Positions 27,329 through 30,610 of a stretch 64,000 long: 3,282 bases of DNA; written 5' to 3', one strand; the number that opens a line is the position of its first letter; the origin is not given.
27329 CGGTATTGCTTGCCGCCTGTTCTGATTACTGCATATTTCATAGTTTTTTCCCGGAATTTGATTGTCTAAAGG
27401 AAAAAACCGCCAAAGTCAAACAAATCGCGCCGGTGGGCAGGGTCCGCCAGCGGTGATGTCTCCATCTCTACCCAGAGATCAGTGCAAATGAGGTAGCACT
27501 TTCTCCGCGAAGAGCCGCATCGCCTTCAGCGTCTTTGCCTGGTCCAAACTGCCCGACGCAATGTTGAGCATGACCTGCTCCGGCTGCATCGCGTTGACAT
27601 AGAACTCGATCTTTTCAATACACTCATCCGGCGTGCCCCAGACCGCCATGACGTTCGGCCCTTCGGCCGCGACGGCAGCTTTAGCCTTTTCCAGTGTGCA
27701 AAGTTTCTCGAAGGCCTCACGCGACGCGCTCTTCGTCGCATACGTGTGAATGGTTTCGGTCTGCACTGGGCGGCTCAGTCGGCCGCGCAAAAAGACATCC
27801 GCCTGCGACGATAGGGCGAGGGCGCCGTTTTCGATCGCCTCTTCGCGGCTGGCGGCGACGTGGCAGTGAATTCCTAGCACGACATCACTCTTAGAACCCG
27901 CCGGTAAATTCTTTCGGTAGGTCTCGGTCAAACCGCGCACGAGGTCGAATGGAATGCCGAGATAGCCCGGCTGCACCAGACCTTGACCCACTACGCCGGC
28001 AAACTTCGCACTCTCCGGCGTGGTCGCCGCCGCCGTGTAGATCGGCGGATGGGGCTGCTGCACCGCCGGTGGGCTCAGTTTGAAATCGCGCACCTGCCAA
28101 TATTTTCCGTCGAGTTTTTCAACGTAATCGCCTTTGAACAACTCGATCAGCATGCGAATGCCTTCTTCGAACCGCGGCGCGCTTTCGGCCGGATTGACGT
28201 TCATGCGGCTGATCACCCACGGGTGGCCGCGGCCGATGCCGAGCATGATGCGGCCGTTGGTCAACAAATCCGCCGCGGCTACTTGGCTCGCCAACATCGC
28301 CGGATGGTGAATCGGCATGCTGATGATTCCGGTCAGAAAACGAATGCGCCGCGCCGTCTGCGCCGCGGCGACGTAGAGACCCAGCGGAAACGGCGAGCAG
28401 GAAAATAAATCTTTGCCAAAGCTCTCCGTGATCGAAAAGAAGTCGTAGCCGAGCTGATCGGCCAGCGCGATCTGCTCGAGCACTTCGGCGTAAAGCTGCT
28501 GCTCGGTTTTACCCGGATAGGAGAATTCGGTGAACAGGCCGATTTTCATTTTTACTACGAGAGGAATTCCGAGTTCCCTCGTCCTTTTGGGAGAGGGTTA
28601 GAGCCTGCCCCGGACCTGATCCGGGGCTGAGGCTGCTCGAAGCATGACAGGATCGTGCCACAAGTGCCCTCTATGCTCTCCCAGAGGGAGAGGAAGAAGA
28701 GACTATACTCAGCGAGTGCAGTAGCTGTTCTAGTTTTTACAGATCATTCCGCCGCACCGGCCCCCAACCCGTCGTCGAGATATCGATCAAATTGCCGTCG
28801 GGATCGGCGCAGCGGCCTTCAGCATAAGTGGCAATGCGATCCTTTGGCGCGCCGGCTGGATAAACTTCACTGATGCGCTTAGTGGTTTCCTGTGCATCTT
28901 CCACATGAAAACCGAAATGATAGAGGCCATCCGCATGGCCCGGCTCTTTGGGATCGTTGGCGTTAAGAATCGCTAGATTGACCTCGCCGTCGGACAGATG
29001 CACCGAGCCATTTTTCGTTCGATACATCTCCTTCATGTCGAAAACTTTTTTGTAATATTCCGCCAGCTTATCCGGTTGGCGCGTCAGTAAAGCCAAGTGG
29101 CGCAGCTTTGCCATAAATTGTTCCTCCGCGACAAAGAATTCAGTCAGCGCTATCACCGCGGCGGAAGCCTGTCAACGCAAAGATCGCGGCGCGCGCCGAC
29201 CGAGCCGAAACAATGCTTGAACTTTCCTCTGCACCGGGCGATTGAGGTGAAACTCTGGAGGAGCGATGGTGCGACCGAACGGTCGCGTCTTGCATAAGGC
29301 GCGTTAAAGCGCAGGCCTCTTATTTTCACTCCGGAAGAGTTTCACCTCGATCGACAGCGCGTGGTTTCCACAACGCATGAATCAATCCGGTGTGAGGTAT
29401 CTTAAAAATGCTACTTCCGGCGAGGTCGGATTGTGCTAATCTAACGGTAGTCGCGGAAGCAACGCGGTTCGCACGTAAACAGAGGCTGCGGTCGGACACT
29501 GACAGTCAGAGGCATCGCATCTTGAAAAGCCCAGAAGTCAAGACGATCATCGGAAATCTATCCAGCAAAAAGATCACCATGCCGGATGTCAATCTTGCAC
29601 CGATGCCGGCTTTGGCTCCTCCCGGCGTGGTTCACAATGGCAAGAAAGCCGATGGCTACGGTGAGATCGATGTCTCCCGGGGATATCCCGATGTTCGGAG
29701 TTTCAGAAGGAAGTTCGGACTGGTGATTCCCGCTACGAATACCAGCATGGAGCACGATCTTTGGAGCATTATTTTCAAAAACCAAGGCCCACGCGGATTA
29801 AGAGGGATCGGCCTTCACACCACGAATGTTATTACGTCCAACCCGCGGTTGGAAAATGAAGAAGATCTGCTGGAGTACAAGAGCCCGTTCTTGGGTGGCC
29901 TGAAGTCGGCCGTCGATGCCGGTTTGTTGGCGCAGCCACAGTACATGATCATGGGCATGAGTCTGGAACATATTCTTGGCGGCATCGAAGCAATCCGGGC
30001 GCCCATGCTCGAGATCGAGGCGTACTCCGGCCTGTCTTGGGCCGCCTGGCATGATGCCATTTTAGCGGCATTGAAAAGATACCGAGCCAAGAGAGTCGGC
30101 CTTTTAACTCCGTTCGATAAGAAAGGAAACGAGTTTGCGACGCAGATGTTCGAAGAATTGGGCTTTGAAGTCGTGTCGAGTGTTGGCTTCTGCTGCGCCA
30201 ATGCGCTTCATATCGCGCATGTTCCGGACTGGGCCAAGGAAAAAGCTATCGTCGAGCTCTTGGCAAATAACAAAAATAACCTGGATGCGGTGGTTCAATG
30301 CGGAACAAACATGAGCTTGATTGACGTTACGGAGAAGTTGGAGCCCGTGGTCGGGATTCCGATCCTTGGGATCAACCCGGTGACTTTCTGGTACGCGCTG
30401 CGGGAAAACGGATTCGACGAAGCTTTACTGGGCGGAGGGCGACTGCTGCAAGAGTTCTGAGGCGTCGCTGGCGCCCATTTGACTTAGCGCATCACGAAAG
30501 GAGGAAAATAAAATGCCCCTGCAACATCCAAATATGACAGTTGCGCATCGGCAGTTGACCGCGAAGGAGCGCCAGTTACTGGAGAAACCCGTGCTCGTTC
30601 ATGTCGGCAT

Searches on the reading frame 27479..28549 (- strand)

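Call 9: search_protein_families(library=pfam, proteins=[window:27479-28549:-])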
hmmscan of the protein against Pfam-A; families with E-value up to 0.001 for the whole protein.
window:27479-28549:- (356 aa): 1 family
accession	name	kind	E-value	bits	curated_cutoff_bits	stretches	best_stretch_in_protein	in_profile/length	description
PF00296.26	Bac_luciferase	-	8.3e-52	176.9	27.9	1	1-320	1-310/314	Luciferase-like monooxygenase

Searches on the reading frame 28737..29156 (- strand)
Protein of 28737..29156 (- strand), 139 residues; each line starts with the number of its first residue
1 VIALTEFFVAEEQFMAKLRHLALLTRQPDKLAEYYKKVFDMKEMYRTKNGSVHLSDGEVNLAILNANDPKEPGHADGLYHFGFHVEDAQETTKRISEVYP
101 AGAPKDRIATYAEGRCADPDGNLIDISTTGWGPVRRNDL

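Call 9: search_protein_families(library=pfam, proteins=[window:28737-29156:-])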
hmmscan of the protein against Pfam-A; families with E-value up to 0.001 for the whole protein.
window:28737-29156:- (139 aa): 3 families
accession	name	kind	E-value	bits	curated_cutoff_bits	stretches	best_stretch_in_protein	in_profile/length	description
PF00903.31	Glyoxalase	-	4.2e-11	43.7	20.6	1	18-125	2-120/121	Glyoxalase/Bleomycin resistance protein/Dioxygenase superfamily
PF18029.7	Glyoxalase_6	-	2.4e-06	28.6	23.6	1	24-126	5-105/106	Glyoxalase-like domain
PF13669.12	Glyoxalase_4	-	0.00014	22.5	27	0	20-96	2-87/109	Glyoxalase/Bleomycin resistance protein/Dioxygenase superfamily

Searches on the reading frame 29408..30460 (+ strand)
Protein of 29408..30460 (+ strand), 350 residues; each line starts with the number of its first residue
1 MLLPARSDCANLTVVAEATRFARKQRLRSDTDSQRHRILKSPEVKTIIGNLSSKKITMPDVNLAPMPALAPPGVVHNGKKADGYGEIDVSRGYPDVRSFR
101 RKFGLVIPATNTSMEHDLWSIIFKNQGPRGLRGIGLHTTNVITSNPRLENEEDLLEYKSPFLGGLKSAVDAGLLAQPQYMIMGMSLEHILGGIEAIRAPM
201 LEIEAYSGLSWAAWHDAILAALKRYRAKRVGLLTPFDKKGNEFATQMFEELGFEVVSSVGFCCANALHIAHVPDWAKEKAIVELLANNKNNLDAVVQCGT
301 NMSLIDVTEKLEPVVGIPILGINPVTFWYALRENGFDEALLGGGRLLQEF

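Call 9: search_protein_families(library=pfam, proteins=[window:29408-30460:+])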
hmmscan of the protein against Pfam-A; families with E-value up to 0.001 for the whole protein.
window:29408-30460:+ (350 aa): 1 family
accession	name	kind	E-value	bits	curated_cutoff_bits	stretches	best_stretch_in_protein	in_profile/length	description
PF17645.6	Amdase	-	1.5e-09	38.3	25.9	1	181-347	64-228/228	Arylmalonate decarboxylase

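Call 30: find_encoding_contigs(protein=window:29408-30460:+, flank=1500, max_places=10)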
Protein window:29408-30460:+ (350 aa): 6 contigs read that carry it; 4 places shown.
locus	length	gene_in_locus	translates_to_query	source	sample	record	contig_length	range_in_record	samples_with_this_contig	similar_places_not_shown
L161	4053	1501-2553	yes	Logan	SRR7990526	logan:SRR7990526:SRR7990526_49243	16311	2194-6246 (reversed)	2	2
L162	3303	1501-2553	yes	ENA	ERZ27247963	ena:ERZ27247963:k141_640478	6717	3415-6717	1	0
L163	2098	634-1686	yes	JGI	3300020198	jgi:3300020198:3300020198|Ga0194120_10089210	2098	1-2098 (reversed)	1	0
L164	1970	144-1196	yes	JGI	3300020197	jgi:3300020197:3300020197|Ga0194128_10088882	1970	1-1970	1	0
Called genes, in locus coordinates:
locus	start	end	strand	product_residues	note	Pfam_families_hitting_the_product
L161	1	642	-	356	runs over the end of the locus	PF00296:Bac_luciferase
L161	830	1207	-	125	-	PF00903:Glyoxalase, PF18029:Glyoxalase_6 (weak)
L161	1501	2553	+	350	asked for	PF17645:Amdase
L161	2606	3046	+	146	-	PF01243:PNPOx_N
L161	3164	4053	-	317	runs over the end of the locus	PF00753:Lactamase_B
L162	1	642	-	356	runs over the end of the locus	PF00296:Bac_luciferase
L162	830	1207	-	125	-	PF00903:Glyoxalase, PF18029:Glyoxalase_6 (weak)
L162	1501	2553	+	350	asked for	PF17645:Amdase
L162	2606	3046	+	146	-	PF01243:PNPOx_N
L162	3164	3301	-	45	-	?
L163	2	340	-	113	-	?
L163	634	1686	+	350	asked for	PF17645:Amdase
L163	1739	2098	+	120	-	?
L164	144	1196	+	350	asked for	PF17645:Amdase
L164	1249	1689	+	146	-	PF01243:PNPOx_N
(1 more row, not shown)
